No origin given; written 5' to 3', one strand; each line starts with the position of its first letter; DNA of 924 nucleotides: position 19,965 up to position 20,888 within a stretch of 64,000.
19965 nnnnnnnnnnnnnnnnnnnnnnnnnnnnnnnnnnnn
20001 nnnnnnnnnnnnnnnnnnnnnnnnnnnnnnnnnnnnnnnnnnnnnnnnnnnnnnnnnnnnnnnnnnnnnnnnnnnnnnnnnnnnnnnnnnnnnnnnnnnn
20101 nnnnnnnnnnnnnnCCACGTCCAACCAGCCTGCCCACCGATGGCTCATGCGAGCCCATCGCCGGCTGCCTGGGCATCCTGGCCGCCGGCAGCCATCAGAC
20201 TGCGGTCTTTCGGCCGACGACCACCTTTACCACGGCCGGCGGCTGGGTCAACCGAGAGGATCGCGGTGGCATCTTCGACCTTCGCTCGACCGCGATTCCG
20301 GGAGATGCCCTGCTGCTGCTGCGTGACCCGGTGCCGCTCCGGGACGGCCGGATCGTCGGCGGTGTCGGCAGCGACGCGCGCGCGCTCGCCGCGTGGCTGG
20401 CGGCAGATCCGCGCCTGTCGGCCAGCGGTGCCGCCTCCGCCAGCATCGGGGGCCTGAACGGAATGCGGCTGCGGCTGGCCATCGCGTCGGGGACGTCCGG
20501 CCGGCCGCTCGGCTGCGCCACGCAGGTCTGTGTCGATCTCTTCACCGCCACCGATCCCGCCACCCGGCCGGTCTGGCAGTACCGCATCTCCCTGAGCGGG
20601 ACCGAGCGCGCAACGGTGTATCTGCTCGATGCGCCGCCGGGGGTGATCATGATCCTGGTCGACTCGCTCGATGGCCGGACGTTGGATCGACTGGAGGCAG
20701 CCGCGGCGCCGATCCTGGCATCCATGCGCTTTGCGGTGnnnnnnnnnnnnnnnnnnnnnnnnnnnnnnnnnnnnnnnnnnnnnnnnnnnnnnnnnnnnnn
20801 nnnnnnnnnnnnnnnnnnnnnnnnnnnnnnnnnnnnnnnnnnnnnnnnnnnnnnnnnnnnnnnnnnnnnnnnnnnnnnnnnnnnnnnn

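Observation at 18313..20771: Anti-sigma factor whose sensor domain is a paralog of the lipoprotein encoded immediately upstream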

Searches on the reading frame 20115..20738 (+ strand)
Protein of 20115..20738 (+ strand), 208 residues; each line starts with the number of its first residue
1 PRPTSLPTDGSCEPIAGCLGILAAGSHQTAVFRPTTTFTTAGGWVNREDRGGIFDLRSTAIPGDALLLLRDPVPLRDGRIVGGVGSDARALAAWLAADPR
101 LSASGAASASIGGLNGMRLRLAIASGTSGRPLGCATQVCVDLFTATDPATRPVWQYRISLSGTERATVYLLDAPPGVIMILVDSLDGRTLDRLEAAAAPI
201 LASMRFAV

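Call 28: predict_structure(alignment_id=A2)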
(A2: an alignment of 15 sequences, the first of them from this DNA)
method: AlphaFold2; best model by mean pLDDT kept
length: 208 residues; sequences in the alignment: 15
mean_pLDDT: 87.2   pTM: 0.87
mean pLDDT of the five models: 87.2, 87.1, 86.5, 86.0, 85.0
residues with pLDDT >= 90: 127; 70-90: 59; 50-70: 21; < 50: 1
segments of 3 or more residues with pLDDT < 50: none
pLDDT, mean of each block of 10 residues (from residue 1): 61 74 90 79 88 86 87 92 95 97 97 96 90 78 83 81 95 90 92 94 86
secondary structure, 60 per line:
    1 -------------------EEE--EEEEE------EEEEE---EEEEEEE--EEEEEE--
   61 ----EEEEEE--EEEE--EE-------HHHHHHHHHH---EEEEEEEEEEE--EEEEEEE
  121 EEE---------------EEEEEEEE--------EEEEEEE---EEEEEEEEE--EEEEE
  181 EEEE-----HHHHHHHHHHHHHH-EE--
elements in order: E20-22 E25-29 E36-40 E44-50 E53-58 E65-70 E73-76 H88-97 E101-111 E114-123 E139-146 E155-161 E165-173 E176-184 H190-203

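Call 30: search_protein_representatives(alignment_id=A2)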
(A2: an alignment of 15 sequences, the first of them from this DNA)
Query: 15 sequences, 210 profile positions. Proteins with E-value up to 0.001 (for the whole library): 3321; up to 1e-10: 1389; up to 1e-30: 99. The best 150 are listed.
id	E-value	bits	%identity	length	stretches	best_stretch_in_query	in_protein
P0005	1.5e-88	312.5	-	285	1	1-209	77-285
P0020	3.9e-82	291.5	-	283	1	1-209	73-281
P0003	1.4e-79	283.2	-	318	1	1-209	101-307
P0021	1.7e-79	282.9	-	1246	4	18-207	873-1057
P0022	5.4e-78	278.0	-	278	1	1-209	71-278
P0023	2.7e-77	275.7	-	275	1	2-210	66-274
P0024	4.9e-70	252.0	-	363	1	1-209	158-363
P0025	6.2e-70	251.7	-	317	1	2-209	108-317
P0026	4.5e-66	239.1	-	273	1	2-209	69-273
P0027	1.3e-65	237.6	-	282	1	1-166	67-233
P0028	3.2e-65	236.2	-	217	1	2-209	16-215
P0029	6.7e-65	235.2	-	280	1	2-209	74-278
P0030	9.7e-65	234.7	-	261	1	1-208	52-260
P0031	1.2e-62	227.8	-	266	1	2-209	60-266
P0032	9.1e-62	225.0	-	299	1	5-208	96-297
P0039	3.9e-57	209.9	-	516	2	16-209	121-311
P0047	1.6e-50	188.2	-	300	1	5-209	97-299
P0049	4.8e-50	186.7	-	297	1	5-209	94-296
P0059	1.2e-39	152.7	-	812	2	17-209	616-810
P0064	7.0e-37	143.7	-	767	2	20-209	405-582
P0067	8.8e-36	140.1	-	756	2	20-208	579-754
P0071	4.3e-35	137.8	-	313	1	14-208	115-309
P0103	1.0e-31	126.8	-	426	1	13-209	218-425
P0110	2.8e-31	125.4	-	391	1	9-208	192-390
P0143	5.4e-29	117.9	-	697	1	6-208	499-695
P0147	8.4e-29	117.3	-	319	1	8-208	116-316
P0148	9.2e-29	117.1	-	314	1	12-209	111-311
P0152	1.4e-28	116.6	-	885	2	16-209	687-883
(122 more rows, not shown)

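Call 33: search_protein_families(library=pfam, proteins=[P0021, P0025, P0039, P0059, P0064, P0103, P0110, P0143, P0152, P0067], max_evalue=0.01)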
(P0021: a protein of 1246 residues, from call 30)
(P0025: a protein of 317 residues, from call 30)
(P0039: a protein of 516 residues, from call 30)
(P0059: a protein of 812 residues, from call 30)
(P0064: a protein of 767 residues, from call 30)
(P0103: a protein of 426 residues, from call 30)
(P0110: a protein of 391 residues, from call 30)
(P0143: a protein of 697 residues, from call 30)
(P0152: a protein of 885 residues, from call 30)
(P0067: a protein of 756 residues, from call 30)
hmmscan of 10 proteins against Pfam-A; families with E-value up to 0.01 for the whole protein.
P0021 (1246 aa): 3 families
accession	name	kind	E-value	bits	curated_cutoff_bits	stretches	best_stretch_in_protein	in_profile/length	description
PF00805.28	Pentapeptide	-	5.7e-36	122.1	20.2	4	355-394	1-40/40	Pentapeptide repeats (8 copies)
PF13599.13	Pentapeptide_4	-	4.3e-17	62.4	38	2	350-420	6-76/78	Pentapeptide repeat region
PF13576.12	Pentapeptide_3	-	4.8e-13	49.5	27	2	348-390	2-47/48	Pentapeptide repeats (9 copies)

P0025 (317 aa): 0 families

P0039 (516 aa): 0 families

P0059 (812 aa): 6 families
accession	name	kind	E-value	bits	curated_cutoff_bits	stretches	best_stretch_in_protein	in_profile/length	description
PF00069.31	Pkinase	-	2.3e-32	112.9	31.7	1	1-173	77-253/263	Protein kinase domain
PF07714.23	PK_Tyr_Ser-Thr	-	4.8e-19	69.1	23.1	1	1-172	80-249/258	Protein tyrosine and serine/threonine kinase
PF01636.29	APH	-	4.1e-05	23.9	23.2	1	12-71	131-198/239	Phosphotransferase enzyme family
PF03109.22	ABC1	-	0.0001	22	22.9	1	1-73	147-217/244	ABC1 atypical kinase-like domain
PF06293.20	Kdo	-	0.0035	17.3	21.3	1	7-67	103-166/207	Lipopolysaccharide kinase (Kdo/WaaP) family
PF17667.7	Pkinase_fungal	-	0.0078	15.4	24.1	0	38-98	303-366/387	Fungal protein kinase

P0064 (767 aa): 6 families
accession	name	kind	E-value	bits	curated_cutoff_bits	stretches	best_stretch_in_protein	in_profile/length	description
PF00805.28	Pentapeptide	-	7.7e-33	112.1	20.2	5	311-344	3-36/40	Pentapeptide repeats (8 copies)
PF13599.13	Pentapeptide_4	-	1.3e-10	41.6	38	1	219-277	18-76/78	Pentapeptide repeat region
PF13576.12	Pentapeptide_3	-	1.3e-09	38.6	27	1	316-355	6-48/48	Pentapeptide repeats (9 copies)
PF13240.11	Zn_Ribbon_1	-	0.00021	21.4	25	1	4-26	1-23/23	zinc-ribbon domain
PF25296.1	Decapeptide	-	0.0016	18.7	45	0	232-298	5-71/74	Decapeptide repeat region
PF09297.16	Zn_ribbon_NUD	-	0.0077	16.4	24.8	0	2-16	3-17/32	NADH pyrophosphatase zinc ribbon domain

P0103 (426 aa): 0 families

P0110 (391 aa): 0 families

P0143 (697 aa): 1 family
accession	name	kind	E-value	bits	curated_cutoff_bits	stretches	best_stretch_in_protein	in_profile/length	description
PF13458.12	Peripla_BP_6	-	1.4e-16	61.6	31.7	1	82-415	18-321/343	Periplasmic binding protein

P0152 (885 aa): 4 families
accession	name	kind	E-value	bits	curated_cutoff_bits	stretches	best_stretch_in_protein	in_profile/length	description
PF00069.31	Pkinase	-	6.8e-47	160.5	31.7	1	14-262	1-254/263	Protein kinase domain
PF07714.23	PK_Tyr_Ser-Thr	-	4.1e-30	105.4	23.1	1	16-226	3-217/258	Protein tyrosine and serine/threonine kinase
PF01636.29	APH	-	5.2e-06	26.8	23.2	1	112-158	148-197/239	Phosphotransferase enzyme family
PF03109.22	ABC1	-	0.0011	18.6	22.9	1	87-163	143-219/244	ABC1 atypical kinase-like domain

P0067 (756 aa): 1 family
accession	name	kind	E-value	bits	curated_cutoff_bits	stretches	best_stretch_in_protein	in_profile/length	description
PF01435.24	Peptidase_M48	-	2.3e-05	24.7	20.3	1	31-201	37-178/186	Peptidase family M48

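Call 38: find_encoding_contigs(protein=P0147, flank=4000, max_places=2)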
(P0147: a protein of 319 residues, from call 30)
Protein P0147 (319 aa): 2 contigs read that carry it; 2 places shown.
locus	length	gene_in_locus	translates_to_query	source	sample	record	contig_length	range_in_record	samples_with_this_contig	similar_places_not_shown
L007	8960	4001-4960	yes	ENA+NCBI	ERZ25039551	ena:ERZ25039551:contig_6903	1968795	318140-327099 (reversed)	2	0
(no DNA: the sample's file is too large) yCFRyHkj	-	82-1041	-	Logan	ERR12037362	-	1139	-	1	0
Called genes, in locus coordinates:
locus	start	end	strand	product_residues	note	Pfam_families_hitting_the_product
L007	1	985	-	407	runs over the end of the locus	PF20510:HgmA_N (weak)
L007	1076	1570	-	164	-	PF13302:Acetyltransf_3, PF00583:Acetyltransf_1, PF13420:Acetyltransf_4, PF13508:Acetyltransf_7, PF08445:FR47 (weak)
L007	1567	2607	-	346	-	PF01557:FAA_hydrolase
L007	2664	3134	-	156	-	PF10027:DUF2269 (faint)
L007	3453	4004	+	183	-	PF07638:Sigma70_ECF, PF04542:Sigma70_r2, PF08281:Sigma70_r4_2, PF04545:Sigma70_r4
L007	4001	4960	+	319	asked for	-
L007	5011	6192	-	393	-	PF00903:Glyoxalase (weak), PF14696:Glyoxalase_5 (weak), PF13468:Glyoxalase_3 (faint), PF13669:Glyoxalase_4, PF00903:Glyoxalase, PF13669:Glyoxalase_4 (weak)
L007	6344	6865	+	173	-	PF12867:DinB_2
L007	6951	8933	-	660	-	PF26549:Tricorn_N (weak), PF26550:Tricorn_2nd, PF00930:DPPIV_N (weak), PF26549:Tricorn_N, PF07676:PD40, PF02129:Peptidase_S15, PF00326:Peptidase_S9, PF01738:DLH (weak), +4 more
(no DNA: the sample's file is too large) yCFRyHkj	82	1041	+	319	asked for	-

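Call 50: find_related_loci(query=A4, collection=genome_contigs, flank=5000)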
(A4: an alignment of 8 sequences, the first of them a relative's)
Query A4 (314 aa) in genome_contigs; peptide patterns used: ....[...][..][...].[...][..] (x = any residue, [..] = any of these).
416 stretches matched a pattern; 47 encode a relative of the query (tblastn E <= 1e-3); 47 distinct loci.
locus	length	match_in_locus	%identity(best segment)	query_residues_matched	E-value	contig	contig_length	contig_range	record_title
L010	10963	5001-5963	40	1-311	2e-61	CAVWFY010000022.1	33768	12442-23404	MAG: uncultured Chloroflexia bacterium isolate MFD04716.bin.2.316 genome assembly, contig: contig_9575, whole genome sho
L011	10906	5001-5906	42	1-310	3e-60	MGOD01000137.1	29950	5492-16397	MAG: Chloroflexi bacterium RBG_16_70_13 RBG_16_scaffold_9375, whole genome shotgun sequence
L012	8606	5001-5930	39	1-314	8e-58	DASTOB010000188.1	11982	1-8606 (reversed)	MAG TPA_asm: Candidatus Limnocylindrales bacterium isolate SMAG_U2159 k141_2144261, whole genome shotgun sequence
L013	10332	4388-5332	41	1-310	2e-57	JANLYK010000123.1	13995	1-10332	MAG: Chloroflexota bacterium isolate OTE_14_metabat.326 OTE_14_k141_3906245, whole genome shotgun sequence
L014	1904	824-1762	41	1-313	4e-56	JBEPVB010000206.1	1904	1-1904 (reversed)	MAG: Chloroflexota bacterium isolate 22E.metabat2_refined.055 NODE_97291_length_1904_cov_12.445105, whole genome shotgun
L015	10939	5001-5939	39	1-313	1e-53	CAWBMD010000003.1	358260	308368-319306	MAG: uncultured Chloroflexia bacterium isolate MFD02134.bin.3.124 genome assembly, contig: contig_34394, whole genome sh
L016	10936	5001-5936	42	1-311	5e-64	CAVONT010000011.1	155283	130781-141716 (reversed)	MAG: uncultured Chloroflexia bacterium isolate MFD09848.bin.2.44 genome assembly, contig: contig_26317, whole genome sho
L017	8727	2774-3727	38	1-313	6e-52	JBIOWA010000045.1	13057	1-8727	MAG: Candidatus Limnocylindrales bacterium isolate MAG094 k127_1526349, whole genome shotgun sequence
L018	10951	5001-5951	36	1-311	2e-48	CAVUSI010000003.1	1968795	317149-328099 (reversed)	MAG: uncultured Chloroflexia bacterium isolate MFD06085.bin.2.4 genome assembly, contig: contig_6903, whole genome shotg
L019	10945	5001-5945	36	1-310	5e-47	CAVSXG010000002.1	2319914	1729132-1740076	MAG: uncultured Chloroflexia bacterium isolate MFD09212.bin.2.111 genome assembly, contig: contig_20265, whole genome sh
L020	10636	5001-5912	37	1-313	7e-43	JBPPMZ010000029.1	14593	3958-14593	MAG: Candidatus Limnocylindrales bacterium isolate BIOS2019_out_023 k131_1342011, whole genome shotgun sequence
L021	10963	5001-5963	38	1-313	1e-42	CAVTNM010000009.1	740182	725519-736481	MAG: uncultured Actinomycetes bacterium isolate MFD02242.bin.1.295 genome assembly, contig: contig_7907, whole genome sh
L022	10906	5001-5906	37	1-310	3e-39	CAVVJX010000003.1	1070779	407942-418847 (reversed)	MAG: uncultured Chloroflexia bacterium isolate MFD06742.bin.2.302 genome assembly, contig: contig_18161, whole genome sh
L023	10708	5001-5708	41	1-233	3e-39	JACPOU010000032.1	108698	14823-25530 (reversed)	MAG: Chloroflexi bacterium isolate NC_groundwater_609_Pr5_B-0.1um_72_18 alan_book_18_scaffold_300073, whole genome shotg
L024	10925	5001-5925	35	1-310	2e-51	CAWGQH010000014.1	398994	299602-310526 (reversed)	MAG: uncultured Chloroflexia bacterium isolate MFD08497.bin.2.46 genome assembly, contig: contig_45889, whole genome sho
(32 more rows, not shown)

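Call 66: search_solved_structures(query=A2, max_evalue=10)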
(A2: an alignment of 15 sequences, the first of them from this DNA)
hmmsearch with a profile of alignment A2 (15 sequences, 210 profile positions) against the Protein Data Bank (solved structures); distinct sequences matched with E-value up to 10: 3.
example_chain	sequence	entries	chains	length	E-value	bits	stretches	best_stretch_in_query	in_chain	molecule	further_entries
2ox5_Y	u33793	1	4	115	0.28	14.3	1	55-118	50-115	SoxY protein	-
2oxg_Y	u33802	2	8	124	0.33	14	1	55-118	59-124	SoxY protein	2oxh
9cel_A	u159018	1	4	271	0.58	13.2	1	78-175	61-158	Type I PKS module 7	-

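Call 72: search_protein_families(library=ncbifam, proteins=[P0148, P0071, P0103, P0032, L007:3453-4001:+, P0020], max_evalue=0.1)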
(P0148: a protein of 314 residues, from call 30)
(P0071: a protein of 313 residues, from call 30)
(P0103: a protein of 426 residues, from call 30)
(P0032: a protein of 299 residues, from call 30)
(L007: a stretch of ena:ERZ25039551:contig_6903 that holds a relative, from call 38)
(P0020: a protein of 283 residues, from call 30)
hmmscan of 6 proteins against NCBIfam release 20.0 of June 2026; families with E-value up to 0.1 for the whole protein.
P0148 (314 aa): 2 families
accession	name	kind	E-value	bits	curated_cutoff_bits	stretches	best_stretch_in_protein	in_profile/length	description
NF038083.1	CU044_5270_fam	subfamily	0.016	15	100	1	24-96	6-71/284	CU044_5270 family protein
NF052375.1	antisigma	equivalog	0.072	13.1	100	0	16-75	44-104/217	anti-sigma factor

P0071 (313 aa): 2 families
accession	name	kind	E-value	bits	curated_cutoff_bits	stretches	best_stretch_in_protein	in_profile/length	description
NF038083.1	CU044_5270_fam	subfamily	0.0052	16.6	100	1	14-104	16-76/284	CU044_5270 family protein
TIGR03931.1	T7SS_Rv3446c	hypoth_equivalog_domain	0.034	14.5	47.6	1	59-150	4-83/194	type VII secretion-associated protein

P0103 (426 aa): 2 families
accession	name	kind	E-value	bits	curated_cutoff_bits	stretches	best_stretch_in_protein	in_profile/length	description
NF052375.1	antisigma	equivalog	0.00014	21.9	100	1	16-80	44-109/217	anti-sigma factor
NF038083.1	CU044_5270_fam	subfamily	0.0055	16.5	100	1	39-97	6-77/284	CU044_5270 family protein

P0032 (299 aa): 1 family
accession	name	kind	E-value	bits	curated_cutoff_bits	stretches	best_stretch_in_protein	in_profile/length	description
TIGR03931.1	T7SS_Rv3446c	hypoth_equivalog_domain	0.019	15.3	47.6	1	56-141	4-82/194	type VII secretion-associated protein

L007:3453-4001:+ (183 aa): 86 families (the best 25 are shown)
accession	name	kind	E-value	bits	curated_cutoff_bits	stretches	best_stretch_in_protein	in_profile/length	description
TIGR02983.1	SigE-fam_strep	subfamily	1.3e-29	103.2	141.55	1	13-171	4-160/162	SigE family RNA polymerase sigma factor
NF008888.0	PRK11922.1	equivalog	1.4e-28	100.1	204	1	2-175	17-202/231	RNA polymerase sigma factor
NF007225.0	PRK09643.1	equivalog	3.5e-28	98.7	190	1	2-170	14-183/204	RNA polymerase sigma factor SigM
NF004113.0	PRK05602.1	equivalog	6.3e-27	94.6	208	1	2-174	32-206/211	RNA polymerase sigma factor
NF009171.0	PRK12518.1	equivalog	2.9e-26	92.4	208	1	2-171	14-186/191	RNA polymerase sigma factor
NF007216.0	PRK09638.1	equivalog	6.5e-22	78.2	194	1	2-172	5-177/180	RNA polymerase sigma factor SigY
NF007223.0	PRK09641.1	equivalog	1e-21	77.6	209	1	3-170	6-185/187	RNA polymerase sigma factor SigW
NF007227.0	PRK09645.1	subfamily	1.2e-21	77.4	202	1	13-172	11-173/177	sigma-70 family RNA polymerase sigma factor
TIGR02954.1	Sig70_famx3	hypoth_equivalog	4.6e-21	75.3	188.5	1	3-171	4-169/170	RNA polymerase sigma-70 factor, TIGR02954 family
TIGR02948.1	SigW_bacill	equivalog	3.3e-20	72.9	243.1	1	1-169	4-184/187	RNA polymerase sigma factor SigW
NF009166.1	PRK12513.1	equivalog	1e-19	71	206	1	2-172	9-189/193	RNA polymerase sigma factor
NF058625.1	sigma_PG0214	equivalog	1.1e-19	70.7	130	1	19-171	8-163/170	GFO_1088 family ECF-type sigma factor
NF006089.0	PRK08241.1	subfamily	1e-18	67.6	240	2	7-96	14-103/343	RNA polymerase subunit sigma-70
TIGR02937.1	sigma70-ECF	superfamily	1.4e-18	67.1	42.9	1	17-168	3-164/165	sigma-70 family RNA polymerase sigma factor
NF007229.0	PRK09647.1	equivalog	1.9e-18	66.6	265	1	15-175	44-208/220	RNA polymerase sigma factor SigE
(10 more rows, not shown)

P0020 (283 aa): 1 family
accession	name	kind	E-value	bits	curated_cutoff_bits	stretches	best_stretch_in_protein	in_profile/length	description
NF058595.1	invert_tail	domain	0.00028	21.2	37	1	4-39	48-82/113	lipo-invert putative C-terminal anchoring domain-containing protein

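Call 76: fold_search(model_id=the predicted structure, library=pdb)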
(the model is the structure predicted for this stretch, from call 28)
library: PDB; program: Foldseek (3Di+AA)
matches with E <= 10: 735; with E <= 0.001: 4
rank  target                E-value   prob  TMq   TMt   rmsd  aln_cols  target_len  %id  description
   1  9grx_0                1.7e-04  1.00  0.43  0.54   9.2       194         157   12  NDH-PSI-LHCI supercomplex from S. oleracea (released 2025-02-12)
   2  2xb3                  4.8e-04  1.00  0.40  0.51   9.7       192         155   10  The Structure of Cyanobacterial PsbP (released 2010-08-25)
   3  2lnj_MODEL_1_A        6.3e-04  1.00  0.42  0.49   8.8       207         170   11  Solution Structure of Cyanobacterial PsbP (CyanoP) from Synechocystis sp. PCC 6803 (released 2012-06-06)
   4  7pi0_P                7.4e-04  1.00  0.44  0.48   6.6       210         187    8  Unstacked compact Dunaliella PSII (released 2022-08-17)
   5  1v2b_B                1.1e-03  1.00  0.42  0.54   9.6       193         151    9  Crystal Structure of PsbP Protein in the Oxygen-Evolving Complex of Photosystem II from Higher Plants (released 2004-05-18)
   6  8z9d_P                1.3e-03  1.00  0.43  0.47   7.8       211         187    9  cryo-EM structure of PSII-LHCII megacomplex from spinach (released 2024-11-13)
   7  1v2b_A                1.4e-03  1.00  0.43  0.56   6.8       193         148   10  Crystal Structure of PsbP Protein in the Oxygen-Evolving Complex of Photosystem II from Higher Plants (released 2004-05-18)
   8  2vu4                  1.4e-03  1.00  0.41  0.54   7.0       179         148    9  Structure of PsbP protein from Spinacia oleracea at 1.98 A resolution (released 2009-07-21)
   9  8bd3_F1               1.8e-03  1.00  0.40  0.44   7.2       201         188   10  Cryo-EM structure of the Photosystem II - LHCII supercomplex from Chlorella ohadi (released 2023-08-09)
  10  5zx9                  1.9e-03  1.00  0.41  0.49  10.1       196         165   14  Crystal structure of apo form fibronectin-binding protein Apa from Mycobacterium tuberculosis (released 2019-05-29)
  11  4rti                  2.0e-03  1.00  0.45  0.52   6.8       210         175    7  The crystal structure of PsbP from Spinacia oleracea (released 2015-03-11)
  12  9gnw_P                4.3e-03  0.99  0.42  0.46   7.6       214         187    9  Universal PSII assembly intermediate (released 2025-09-17)
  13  9i4t_P                4.3e-03  0.99  0.40  0.46   9.0       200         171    9  Photosystem II from Arabidopsis thaliana (released 2026-03-25)
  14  4rth_B                5.3e-03  1.00  0.42  0.50   7.2       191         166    8  The crystal structure of PsbP from Zea mays (released 2015-03-11)
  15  7wff_f                5.6e-03  1.00  0.44  0.56   6.8       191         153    9  Subcomplexes B,M and L in the Cylic electron transfer supercomplex NDH-PSI from Arabidopsis (released 2022-03-16)
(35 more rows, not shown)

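Call 99: find_encoding_contigs(protein=P0032, flank=5000, max_places=3)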
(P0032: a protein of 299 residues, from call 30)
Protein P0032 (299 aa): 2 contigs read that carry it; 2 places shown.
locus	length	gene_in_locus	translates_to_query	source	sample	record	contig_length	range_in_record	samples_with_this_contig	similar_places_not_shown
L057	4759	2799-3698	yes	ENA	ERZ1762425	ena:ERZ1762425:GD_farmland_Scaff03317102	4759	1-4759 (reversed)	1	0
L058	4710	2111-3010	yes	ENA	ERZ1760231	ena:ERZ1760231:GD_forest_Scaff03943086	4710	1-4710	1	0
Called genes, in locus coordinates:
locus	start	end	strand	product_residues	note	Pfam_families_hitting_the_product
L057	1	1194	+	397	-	?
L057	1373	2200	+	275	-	-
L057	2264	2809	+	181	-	PF07638:Sigma70_ECF (weak), PF04542:Sigma70_r2, PF08281:Sigma70_r4_2, PF04545:Sigma70_r4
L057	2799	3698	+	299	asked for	-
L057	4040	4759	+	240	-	?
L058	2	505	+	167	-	?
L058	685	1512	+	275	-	-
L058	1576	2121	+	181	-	PF07638:Sigma70_ECF (weak), PF04542:Sigma70_r2, PF08281:Sigma70_r4_2, PF04545:Sigma70_r4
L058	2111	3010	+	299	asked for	-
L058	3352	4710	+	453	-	?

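Call 102: find_encoding_contigs(protein=P0049, flank=5000, max_places=3)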
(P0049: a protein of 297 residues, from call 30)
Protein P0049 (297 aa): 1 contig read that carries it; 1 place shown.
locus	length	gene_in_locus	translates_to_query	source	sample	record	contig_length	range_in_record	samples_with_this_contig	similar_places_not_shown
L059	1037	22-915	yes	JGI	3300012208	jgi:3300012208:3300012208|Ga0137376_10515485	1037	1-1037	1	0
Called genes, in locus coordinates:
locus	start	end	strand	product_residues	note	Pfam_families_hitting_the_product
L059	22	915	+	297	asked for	-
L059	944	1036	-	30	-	?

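Call 103: find_encoding_contigs(protein=P0047, flank=5000, max_places=3)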
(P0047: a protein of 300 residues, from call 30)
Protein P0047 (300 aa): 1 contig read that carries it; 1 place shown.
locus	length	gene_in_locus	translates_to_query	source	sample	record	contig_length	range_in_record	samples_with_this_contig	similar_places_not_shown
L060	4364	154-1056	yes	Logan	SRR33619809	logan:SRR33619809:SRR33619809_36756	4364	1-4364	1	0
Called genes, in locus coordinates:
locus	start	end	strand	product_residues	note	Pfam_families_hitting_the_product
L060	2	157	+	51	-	?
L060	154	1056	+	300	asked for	-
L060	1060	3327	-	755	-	PF02743:dCache_1, PF00990:GGDEF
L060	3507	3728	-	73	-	-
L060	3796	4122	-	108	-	-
